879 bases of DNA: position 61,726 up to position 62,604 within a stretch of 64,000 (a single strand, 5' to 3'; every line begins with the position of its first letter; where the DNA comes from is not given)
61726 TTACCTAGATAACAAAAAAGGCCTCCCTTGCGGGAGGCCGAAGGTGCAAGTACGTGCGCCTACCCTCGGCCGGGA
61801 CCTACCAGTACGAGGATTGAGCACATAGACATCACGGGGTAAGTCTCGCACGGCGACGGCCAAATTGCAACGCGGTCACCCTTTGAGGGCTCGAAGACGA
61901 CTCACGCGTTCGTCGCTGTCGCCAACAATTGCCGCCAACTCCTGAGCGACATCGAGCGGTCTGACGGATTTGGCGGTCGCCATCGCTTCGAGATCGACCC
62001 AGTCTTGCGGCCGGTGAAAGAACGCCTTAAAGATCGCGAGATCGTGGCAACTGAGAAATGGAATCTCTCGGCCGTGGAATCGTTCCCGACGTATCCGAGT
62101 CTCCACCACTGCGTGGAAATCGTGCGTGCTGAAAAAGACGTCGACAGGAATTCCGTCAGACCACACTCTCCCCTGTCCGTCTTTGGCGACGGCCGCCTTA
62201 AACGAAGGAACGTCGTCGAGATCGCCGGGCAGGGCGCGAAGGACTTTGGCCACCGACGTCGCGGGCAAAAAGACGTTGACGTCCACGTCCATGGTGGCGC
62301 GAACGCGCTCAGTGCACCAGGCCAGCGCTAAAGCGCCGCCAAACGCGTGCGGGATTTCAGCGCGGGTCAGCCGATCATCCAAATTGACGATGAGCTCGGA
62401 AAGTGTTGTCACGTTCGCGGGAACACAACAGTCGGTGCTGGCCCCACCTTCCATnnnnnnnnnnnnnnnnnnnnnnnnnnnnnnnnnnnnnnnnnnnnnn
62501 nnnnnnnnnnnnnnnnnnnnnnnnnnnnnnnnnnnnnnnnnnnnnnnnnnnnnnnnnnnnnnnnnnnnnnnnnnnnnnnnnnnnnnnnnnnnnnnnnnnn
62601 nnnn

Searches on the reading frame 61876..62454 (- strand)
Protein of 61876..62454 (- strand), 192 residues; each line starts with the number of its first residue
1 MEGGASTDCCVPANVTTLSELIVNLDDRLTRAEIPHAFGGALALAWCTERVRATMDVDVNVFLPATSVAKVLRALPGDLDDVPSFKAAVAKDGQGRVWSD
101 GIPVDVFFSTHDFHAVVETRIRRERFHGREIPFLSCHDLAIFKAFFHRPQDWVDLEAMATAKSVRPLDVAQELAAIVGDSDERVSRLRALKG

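Call 3: search_protein_families(library=pfam, proteins=[window:61876-62454:-], max_evalue=1)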
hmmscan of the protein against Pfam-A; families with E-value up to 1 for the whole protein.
window:61876-62454:- (192 aa): 2 families
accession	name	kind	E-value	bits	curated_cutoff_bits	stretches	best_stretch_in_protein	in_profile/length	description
PF19502.5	DUF6036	-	0.0019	18.4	23.6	1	40-164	26-124/164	Nucleotidyltransferase of unknown function (DUF6036)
PF08843.17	AbiEii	-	0.0078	16.6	22.5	1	37-176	16-184/238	Nucleotidyl transferase AbiEii toxin, Type IV TA system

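Call 4: search_protein_families(library=ncbifam, proteins=[window:61876-62454:-], max_evalue=1)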
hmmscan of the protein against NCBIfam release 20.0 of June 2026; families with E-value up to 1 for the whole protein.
window:61876-62454:- (192 aa): 0 families

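Call 5: search_protein_families(library=padloc, proteins=[window:61876-62454:-], max_evalue=1)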
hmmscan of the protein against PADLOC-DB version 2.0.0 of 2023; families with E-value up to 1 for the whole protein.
window:61876-62454:- (192 aa): 3 families
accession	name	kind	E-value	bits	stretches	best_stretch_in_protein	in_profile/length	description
PDLC02291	AbiEii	-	0.00034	18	1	40-174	60-174/310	AbiEii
PDLC02314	AbiEii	-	0.019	12.3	1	40-94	57-112/290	AbiEii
PDLC02288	AbiEii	-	0.041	10.8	1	39-71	57-88/294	AbiEii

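Call 6: find_homologous_proteins(query=window:61876-62412:-, max_evalue=0.001)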
Query window:61876-62412:- (178 aa): 1311 proteins with E <= 0.001 among 1739 candidates; the best 120 are listed.
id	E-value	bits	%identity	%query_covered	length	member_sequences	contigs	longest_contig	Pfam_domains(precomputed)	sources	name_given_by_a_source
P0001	2.6e-112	390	99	100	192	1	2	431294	-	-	-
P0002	3.3e-53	198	53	99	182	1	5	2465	-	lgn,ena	-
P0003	1.1e-52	196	55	98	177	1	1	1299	-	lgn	-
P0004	1.0e-51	193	53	99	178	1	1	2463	PF19502.6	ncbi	-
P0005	2.0e-51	192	53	99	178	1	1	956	-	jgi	-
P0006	4.5e-51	191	53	98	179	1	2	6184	-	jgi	jgi:hypothetical protein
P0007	9.6e-51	190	53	100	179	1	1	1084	-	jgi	jgi:hypothetical protein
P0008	1.0e-50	190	53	99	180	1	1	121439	-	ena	-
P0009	1.1e-50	190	53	97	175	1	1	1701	-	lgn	-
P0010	1.4e-50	189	53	98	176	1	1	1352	-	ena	-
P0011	1.7e-50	189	52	99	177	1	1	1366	-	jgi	jgi:hypothetical protein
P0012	1.8e-50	189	53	98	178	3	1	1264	-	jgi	jgi:hypothetical protein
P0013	2.2e-50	189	54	98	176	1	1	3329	-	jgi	jgi:hypothetical protein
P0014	2.3e-50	189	53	100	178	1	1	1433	-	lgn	-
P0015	3.1e-50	188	56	97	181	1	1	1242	-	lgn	-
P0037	2.1e-49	186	51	94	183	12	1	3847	PF19502.6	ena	-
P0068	1.9e-48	182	55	99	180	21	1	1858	PF19502.6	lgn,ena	-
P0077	3.3e-48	182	52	99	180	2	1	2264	PF19502.6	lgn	-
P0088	4.5e-48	181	52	100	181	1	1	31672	PF19502.6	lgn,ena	-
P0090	5.0e-48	181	51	99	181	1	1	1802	PF19502.6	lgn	-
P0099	8.0e-48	180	52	99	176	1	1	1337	PF19502.6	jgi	jgi:hypothetical protein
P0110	1.1e-47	180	51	99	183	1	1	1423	PF19502.6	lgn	-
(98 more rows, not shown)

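Call 7: search_solved_structures(query=window:61876-62412:-, max_evalue=10, show_alignments=3)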
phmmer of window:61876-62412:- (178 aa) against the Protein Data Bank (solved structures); distinct sequences matched with E-value up to 10: 12.
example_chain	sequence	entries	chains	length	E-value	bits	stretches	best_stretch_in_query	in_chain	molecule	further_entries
5z2r_A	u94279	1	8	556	0.19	14.7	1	106-167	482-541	2-succinyl-5-enolpyruvyl-6-hydroxy-3-cyclohexene-1-carboxylate synthase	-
5ej4_A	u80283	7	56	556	0.19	14.7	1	106-167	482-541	2-succinyl-5-enolpyruvyl-6-hydroxy-3-cyclohexene-1-carboxylate synthase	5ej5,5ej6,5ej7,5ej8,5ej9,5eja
3flm_A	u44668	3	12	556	0.19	14.7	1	106-167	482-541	2-succinyl-5-enolpyruvyl-6-hydroxy-3-cyclohexene-1-carboxylate synthase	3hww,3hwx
5z2p_A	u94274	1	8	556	0.19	14.7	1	106-167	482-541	2-succinyl-5-enolpyruvyl-6-hydroxy-3-cyclohexene-1-carboxylate synthase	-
2jla_A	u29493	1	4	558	0.19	14.7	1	106-167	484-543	2-SUCCINYL-5-ENOLPYRUVYL-6-HYDROXY-3-CYCLOHEXENE -1-CARBOXYLATE SYNTHASE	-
5ejm_A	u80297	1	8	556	0.19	14.7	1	106-167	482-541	2-succinyl-5-enolpyruvyl-6-hydroxy-3-cyclohexene-1-carboxylate synthase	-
5z2u_A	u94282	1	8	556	0.19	14.7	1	106-167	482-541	2-succinyl-5-enolpyruvyl-6-hydroxy-3-cyclohexene-1-carboxylate synthase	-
2jlc_A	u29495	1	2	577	0.2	14.6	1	106-167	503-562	2-SUCCINYL-5-ENOLPYRUVYL-6-HYDROXY-3-CYCLOHEXENE -1-CARBOXYLATE SYNTHASE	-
9v0g_A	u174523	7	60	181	0.45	13.5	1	18-56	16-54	Xanthosine/inosine triphosphate pyrophosphatase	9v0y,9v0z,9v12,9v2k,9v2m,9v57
2o3b_B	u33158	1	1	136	0.48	13.4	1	78-155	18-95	Sugar-non-specific nuclease inhibitor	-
1j57_A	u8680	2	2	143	0.54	13.2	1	78-155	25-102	NuiA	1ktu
3r0a_A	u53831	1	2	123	1.2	12.1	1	121-155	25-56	Putative transcriptional regulator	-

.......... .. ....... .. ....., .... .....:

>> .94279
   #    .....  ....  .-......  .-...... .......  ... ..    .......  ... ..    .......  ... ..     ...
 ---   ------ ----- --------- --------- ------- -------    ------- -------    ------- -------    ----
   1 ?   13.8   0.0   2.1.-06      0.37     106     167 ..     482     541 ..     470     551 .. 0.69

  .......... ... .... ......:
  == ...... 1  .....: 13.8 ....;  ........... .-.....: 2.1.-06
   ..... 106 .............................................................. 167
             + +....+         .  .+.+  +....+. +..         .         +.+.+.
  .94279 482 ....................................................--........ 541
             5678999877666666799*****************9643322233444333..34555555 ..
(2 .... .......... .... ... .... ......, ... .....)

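Call 9: find_related_loci(query=window:61876-62412:-, collection=genome_contigs, flank=6000)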
Query window:61876-62412:- (178 aa) in genome_contigs; peptide patterns used: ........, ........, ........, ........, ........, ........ (x = any residue, [..] = any of these).
190 stretches matched a pattern; 34 encode a relative of the query (tblastn E <= 1e-3); 34 distinct loci.
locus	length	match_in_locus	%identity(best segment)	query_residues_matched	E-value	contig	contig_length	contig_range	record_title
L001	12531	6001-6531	50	1-177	5e-52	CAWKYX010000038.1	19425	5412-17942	MAG: Acidimicrobiia bacterium isolate CB4_SCM.92 genome assembly, contig: Ga0302127_10000657, whole genome shotgun seque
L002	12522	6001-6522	51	3-176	2e-51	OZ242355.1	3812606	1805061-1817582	MAG: Acidimicrobiales bacterium isolate 104998a1-4135-4d78-96d2-be0913496795 genome assembly, chromosome: 1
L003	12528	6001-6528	50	1-176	2e-51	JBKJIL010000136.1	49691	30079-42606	MAG: Acidimicrobiales bacterium isolate ant_bin.159 S1Ck117_1820188_flag_1_multi_14.9929_len_49691, whole genome shotgun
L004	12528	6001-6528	51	1-176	9e-49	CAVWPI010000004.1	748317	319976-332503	MAG: uncultured Actinomycetes bacterium isolate MFD05442.bin.2.40 genome assembly, contig: contig_18408, whole genome sh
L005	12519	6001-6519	47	4-176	2e-48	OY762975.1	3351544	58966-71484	MAG: Acidimicrobiales bacterium isolate b2754c8c-b586-4d69-863e-0c5c3858fa40 genome assembly, chromosome: 1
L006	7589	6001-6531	47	1-177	1e-48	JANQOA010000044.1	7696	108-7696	MAG: Pseudomonadales bacterium isolate IP29b_bin.118 k99_1016799, whole genome shotgun sequence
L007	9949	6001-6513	49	6-176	3e-48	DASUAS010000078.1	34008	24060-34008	MAG TPA_asm: Acidimicrobiia bacterium isolate SMAG_U2501 k141_765297, whole genome shotgun sequence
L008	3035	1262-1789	48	1-176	1e-47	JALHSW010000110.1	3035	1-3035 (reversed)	MAG: Acidimicrobiia bacterium isolate PFL8 seq_689480, whole genome shotgun sequence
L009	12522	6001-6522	47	3-176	3e-45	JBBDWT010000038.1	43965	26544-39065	MAG: Acidimicrobiia bacterium isolate LejiaD_71_17 Lejia_D_1453_length_43965_cov_10, whole genome shotgun sequence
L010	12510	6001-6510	47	4-173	2e-45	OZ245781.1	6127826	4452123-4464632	MAG: Candidatus Azotimanducaceae bacterium isolate ee133b0e-766d-4243-80f2-55148af4c7a9 genome assembly, chromosome: 1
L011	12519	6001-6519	46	1-173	4e-45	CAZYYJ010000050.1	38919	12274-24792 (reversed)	MAG TPA_asm: uncultured Pseudomonadales bacterium isolate SRP135972_co1_55 genome assembly, contig: NODE_715_length_3891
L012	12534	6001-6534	45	1-178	1e-44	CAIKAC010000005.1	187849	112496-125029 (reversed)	MAG: uncultured actinobacterium isolate AlinenLipids_bin-9699 genome assembly, contig: bin-9699:05/27, whole genome shot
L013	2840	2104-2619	45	3-174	5e-44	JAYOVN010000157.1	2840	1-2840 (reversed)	MAG: Gammaproteobacteria bacterium isolate 139564_S165_metabat_bins_2.tsv.170_sub NODE_40666_length_2840_cov_10.590664,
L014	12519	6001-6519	44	1-173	5e-44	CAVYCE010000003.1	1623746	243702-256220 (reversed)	MAG: uncultured Acidimicrobiaceae bacterium isolate MFD04540.bin.1.34 genome assembly, contig: contig_9775, whole genome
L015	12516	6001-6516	45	3-174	8e-40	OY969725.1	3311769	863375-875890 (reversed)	MAG: uncultured Actinomycetes bacterium isolate MFD04944.bin.c.1 genome assembly, chromosome: 1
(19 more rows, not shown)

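Call 10: search_solved_structures(query=A1, max_evalue=10, show_alignments=3)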
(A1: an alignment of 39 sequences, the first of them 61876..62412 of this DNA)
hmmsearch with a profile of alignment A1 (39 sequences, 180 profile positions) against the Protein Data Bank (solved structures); distinct sequences matched with E-value up to 10: 4.
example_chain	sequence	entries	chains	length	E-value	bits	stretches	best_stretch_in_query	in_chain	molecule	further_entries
3r0a_A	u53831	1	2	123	0.026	17.2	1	120-161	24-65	Putative transcriptional regulator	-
5c3l_B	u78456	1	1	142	0.3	13.8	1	110-168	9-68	Nucleoporin Nup58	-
6tmg_v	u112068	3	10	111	0.68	12.6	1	58-93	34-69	subunit f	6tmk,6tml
7wkk_I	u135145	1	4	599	1.9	11.1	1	109-167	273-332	MGC84997 protein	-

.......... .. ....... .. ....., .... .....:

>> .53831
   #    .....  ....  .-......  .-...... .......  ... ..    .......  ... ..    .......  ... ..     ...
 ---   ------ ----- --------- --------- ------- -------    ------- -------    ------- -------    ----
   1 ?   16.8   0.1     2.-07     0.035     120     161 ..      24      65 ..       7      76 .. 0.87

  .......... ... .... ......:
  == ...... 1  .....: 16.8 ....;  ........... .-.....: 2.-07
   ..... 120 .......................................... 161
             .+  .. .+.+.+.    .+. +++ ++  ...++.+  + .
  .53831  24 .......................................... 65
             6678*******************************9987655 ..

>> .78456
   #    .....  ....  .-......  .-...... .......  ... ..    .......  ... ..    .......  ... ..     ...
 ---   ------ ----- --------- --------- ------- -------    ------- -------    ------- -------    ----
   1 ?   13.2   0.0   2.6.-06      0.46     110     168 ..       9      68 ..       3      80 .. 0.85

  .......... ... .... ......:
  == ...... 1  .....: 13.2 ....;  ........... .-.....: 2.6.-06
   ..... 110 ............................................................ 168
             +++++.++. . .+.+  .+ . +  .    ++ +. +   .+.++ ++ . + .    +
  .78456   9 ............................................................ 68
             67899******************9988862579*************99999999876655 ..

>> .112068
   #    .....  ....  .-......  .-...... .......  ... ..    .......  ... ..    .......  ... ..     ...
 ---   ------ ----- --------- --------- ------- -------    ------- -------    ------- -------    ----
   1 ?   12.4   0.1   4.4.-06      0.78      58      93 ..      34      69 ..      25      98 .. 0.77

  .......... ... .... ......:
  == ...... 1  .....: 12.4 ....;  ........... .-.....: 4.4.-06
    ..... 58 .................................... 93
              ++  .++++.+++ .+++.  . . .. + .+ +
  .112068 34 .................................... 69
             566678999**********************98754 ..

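Call 15: predict_structure(alignment_id=A1)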
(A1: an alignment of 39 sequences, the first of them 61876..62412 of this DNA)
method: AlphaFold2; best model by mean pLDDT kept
length: 178 residues; sequences in the alignment: 39
mean_pLDDT: 93.9   pTM: 0.87
mean pLDDT of the five models: 93.9, 93.8, 92.1, 91.7, 90.6
residues with pLDDT >= 90: 158; 70-90: 19; 50-70: 1; < 50: 0
segments of 3 or more residues with pLDDT < 50: none
pLDDT, mean of each block of 10 residues (from residue 1): 92 98 95 87 96 96 82 95 93 94 95 96 97 94 96 97 97 89
secondary structure, 60 per line:
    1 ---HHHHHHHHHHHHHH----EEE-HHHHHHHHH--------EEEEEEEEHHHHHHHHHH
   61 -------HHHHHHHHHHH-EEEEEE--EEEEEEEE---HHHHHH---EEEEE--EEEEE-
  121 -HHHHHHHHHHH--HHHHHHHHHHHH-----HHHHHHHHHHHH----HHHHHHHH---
elements in order: H4-17 E22-24 H26-34 E43-50 H51-60 H68-78 E80-85 E88-95 H99-104 E108-112 E115-119 H122-132 H135-146 H152-163 H168-175

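Call 19: fold_search(model_id=the predicted structure, library=pdb)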
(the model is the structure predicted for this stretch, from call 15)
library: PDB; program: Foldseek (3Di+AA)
matches with E <= 10: 301; with E <= 0.001: 17
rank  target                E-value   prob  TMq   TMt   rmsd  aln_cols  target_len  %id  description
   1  8an5_B                2.7e-07  1.00  0.64  0.62   6.5       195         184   18  MenAT1 toxin-antitoxin complex (rv0078a-rv0078b) from Mycobacterium tuberculosis H37Rv (released 2023-08-02)
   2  8an4_B                2.2e-06  1.00  0.63  0.60   6.8       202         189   18  MenT1 toxin (rv0078a) from Mycobacterium tuberculosis H37Rv (released 2023-08-02)
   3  8an4_A                3.0e-06  1.00  0.68  0.63   5.3       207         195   16  MenT1 toxin (rv0078a) from Mycobacterium tuberculosis H37Rv (released 2023-08-02)
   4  8an5_A                3.9e-06  1.00  0.68  0.63   6.4       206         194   17  MenAT1 toxin-antitoxin complex (rv0078a-rv0078b) from Mycobacterium tuberculosis H37Rv (released 2023-08-02)
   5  8rr5                  3.5e-05  1.00  0.49  0.49  10.4       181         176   16  MenT1 toxin (rv0078a) from Mycobacterium tuberculosis H37Rv, phosphorylated at T39 (released 2024-09-11)
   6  4fo1_A                7.2e-05  1.00  0.53  0.59   5.9       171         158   12  Crystal structure of lincosamide antibiotic adenylyltransferase LnuA, apo (released 2012-07-04)
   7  5kqj_MODEL_1_A        9.0e-05  1.00  0.49  0.48   7.7       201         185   16  Solution Structure of Antibiotic-Resistance Factor ANT(2'')-Ia Reveals Substrate-Regulated Conformation Dynami (released 2017-07-12)
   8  5uvd                  9.0e-05  1.00  0.48  0.41   9.2       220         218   14  Crystal structure of an antigenic nucleotidyltransferase-like protein from Paracoccidioides brasiliensis (released 2018-01-31)
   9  4ok0_B                1.3e-04  1.00  0.49  0.40   8.6       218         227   16  Crystal structure of putative nucleotidyltransferase from H. pylori (released 2014-04-09)
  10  4o8s                  1.5e-04  1.00  0.45  0.37   7.5       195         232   16  Crystal structure of JHP933 from Helicobacter pylori (released 2014-09-10)
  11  4ok0_A                1.8e-04  1.00  0.49  0.40   9.4       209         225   16  Crystal structure of putative nucleotidyltransferase from H. pylori (released 2014-04-09)
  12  2ewr                  2.5e-04  1.00  0.47  0.52   7.0       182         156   14  Crystal structure of a putative nucleotidyltransferase (tm1012) from Thermotoga maritima at 1.60 A resolution (released 2005-12-06)
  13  5cfs                  5.1e-04  1.00  0.46  0.46   8.3       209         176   17  Crystal Structure of ANT(2")-Ia in complex with AMPCPP and tobramycin (released 2016-03-16)
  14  2fcl                  5.4e-04  1.00  0.46  0.51   7.9       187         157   16  Crystal structure of a putative nucleotidyltransferase (tm1012) from Thermotoga maritima at 1.35 A resolution (released 2006-03-14)
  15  4wqk                  8.5e-04  1.00  0.51  0.51   6.9       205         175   16  Crystal structure of aminoglycoside nucleotidylyltransferase ANT(2")-Ia, apo form (released 2014-11-12)
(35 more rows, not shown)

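Call 36: search_protein_representatives(alignment_id=A1)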
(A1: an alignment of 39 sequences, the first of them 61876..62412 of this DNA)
Query: 39 sequences, 180 profile positions. Proteins with E-value up to 0.001 (for the whole library): 2257; up to 1e-10: 836; up to 1e-30: 185. The best 150 are listed.
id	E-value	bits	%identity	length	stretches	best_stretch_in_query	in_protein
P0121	9.5e-68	243.5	-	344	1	4-177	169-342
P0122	3.3e-67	241.8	-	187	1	4-178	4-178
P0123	4.4e-65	234.8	-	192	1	2-178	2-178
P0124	1.7e-62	226.4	-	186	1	1-135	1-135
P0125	6.2e-62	224.6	-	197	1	1-136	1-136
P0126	3.7e-61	222.0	-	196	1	2-176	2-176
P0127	1.6e-59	216.7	-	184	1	4-178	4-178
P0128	9.8e-59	214.2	-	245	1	3-179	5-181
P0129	1.3e-58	213.8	-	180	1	1-178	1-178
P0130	1.3e-58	213.7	-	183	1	3-178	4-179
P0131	2.2e-58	213.0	-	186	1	2-176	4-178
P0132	4.0e-58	212.2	-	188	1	3-171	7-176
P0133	4.3e-58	212.1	-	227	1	16-176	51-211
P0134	1.2e-57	210.6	-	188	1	1-178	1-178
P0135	1.2e-56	207.4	-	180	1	1-175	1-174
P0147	3.2e-52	192.9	-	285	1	3-178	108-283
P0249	1.9e-35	138.3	-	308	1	3-176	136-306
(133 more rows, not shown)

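Call 56: search_protein_families(library=pfam, alignment_id=A1, max_evalue=0.01)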
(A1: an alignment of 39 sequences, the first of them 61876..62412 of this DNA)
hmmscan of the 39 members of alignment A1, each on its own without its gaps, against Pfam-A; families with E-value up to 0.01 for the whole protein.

A. member 1, window:61876-62412:- (178 aa): 2 families
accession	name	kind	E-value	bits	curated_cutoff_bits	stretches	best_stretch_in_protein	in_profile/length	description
PF19502.5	DUF6036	-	0.0017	18.6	23.6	1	26-150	26-124/164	Nucleotidyltransferase of unknown function (DUF6036)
PF08843.17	AbiEii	-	0.0059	17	22.5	0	23-162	16-184/238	Nucleotidyl transferase AbiEii toxin, Type IV TA system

B. families by the number of members that match (of 39 scanned): 3 families
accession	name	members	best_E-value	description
PF19502.5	DUF6036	24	1.7e-06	Nucleotidyltransferase of unknown function (DUF6036)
PF08843.17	AbiEii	15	2.2e-06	Nucleotidyl transferase AbiEii toxin, Type IV TA system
PF10706.15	Aminoglyc_resit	1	0.002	Aminoglycoside-2''-adenylyltransferase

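Call 59: predict_structure(alignment_id=A4)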
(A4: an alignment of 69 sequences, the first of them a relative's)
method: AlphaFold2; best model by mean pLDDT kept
length: 285 residues; sequences in the alignment: 69
mean_pLDDT: 94.2   pTM: 0.81
mean pLDDT of the five models: 94.2, 92.5, 91.9, 90.9, 90.3
residues with pLDDT >= 90: 251; 70-90: 27; 50-70: 6; < 50: 1
segments of 3 or more residues with pLDDT < 50: none
pLDDT, mean of each block of 10 residues (from residue 1): 91 98 98 97 95 90 75 93 89 74 87 98 98 96 94 98 98 97 97 96 96 97 98 97 97 95 97 98 93
secondary structure, 60 per line:
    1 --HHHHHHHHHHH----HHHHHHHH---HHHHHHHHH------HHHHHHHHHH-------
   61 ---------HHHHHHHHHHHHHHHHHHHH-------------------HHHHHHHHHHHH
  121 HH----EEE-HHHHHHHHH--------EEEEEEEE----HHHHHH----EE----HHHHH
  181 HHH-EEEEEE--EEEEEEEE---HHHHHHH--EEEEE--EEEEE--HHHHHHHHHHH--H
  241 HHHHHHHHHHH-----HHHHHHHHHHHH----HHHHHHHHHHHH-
elements in order: H3-13 H18-25 H29-37 H44-53 H70-89 H109-122 E127-129 H131-139 E148-155 H160-165 H176-183 E185-190 E193-200 H204-210 E213-217 E220-224 H227-237 H240-251 H257-268 H273-284

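Call 67: search_protein_families(library=pfam, proteins=[P0121, P0147, P0249], max_evalue=0.01)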
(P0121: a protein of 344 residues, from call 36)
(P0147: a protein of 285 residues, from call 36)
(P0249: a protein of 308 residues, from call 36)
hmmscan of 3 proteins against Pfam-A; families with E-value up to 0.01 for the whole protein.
P0121 (344 aa): 3 families
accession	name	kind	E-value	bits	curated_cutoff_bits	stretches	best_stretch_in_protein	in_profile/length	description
PF13676.11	TIR_2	-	2.3e-28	99.6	28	1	8-139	1-122/122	TIR domain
PF19502.5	DUF6036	-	0.00014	22.1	23.6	1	194-324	29-133/164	Nucleotidyltransferase of unknown function (DUF6036)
PF01582.25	TIR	-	0.00041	20.6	21.3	1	14-73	10-71/179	TIR domain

P0147 (285 aa): 6 families
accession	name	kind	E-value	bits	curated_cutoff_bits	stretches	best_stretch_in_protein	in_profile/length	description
PF01381.28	HTH_3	-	2.5e-13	50.3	23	1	7-57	1-51/55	Helix-turn-helix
PF13560.12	HTH_31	-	3.1e-11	43.8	27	1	4-55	3-55/64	Helix-turn-helix domain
PF12844.13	HTH_19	-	4.1e-07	30.3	30.2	1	6-51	3-48/64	Helix-turn-helix domain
PF08843.17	AbiEii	-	0.00012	22.5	22.5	0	124-171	12-57/238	Nucleotidyl transferase AbiEii toxin, Type IV TA system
PF13443.12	HTH_26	-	0.0034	18.1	22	1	7-55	2-51/63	Cro/C1-type HTH DNA-binding domain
PF22495.2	HTH_92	-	0.0042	16.8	27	1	8-42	1-35/45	RsaL-like HTH domain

P0249 (308 aa): 2 families
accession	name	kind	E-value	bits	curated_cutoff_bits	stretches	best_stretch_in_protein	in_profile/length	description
PF08843.17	AbiEii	-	6.8e-07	29.9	22.5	1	156-286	16-179/238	Nucleotidyl transferase AbiEii toxin, Type IV TA system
PF14907.12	NTP_transf_5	-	0.00049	20.2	31.2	1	132-256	51-185/249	Uncharacterised nucleotidyltransferase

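Call 75: search_dna_similar(query=window:61879-62412:-, collection=plasmids, mode=protein, max_evalue=0.00001, max_rows=15)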
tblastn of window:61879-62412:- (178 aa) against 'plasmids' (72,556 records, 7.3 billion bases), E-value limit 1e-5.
No match.

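Call 76: search_dna_similar(query=window:61879-62412:-, collection=phages, mode=protein, max_evalue=0.001, max_rows=10)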
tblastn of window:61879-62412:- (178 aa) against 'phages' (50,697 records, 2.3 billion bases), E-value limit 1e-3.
No match.
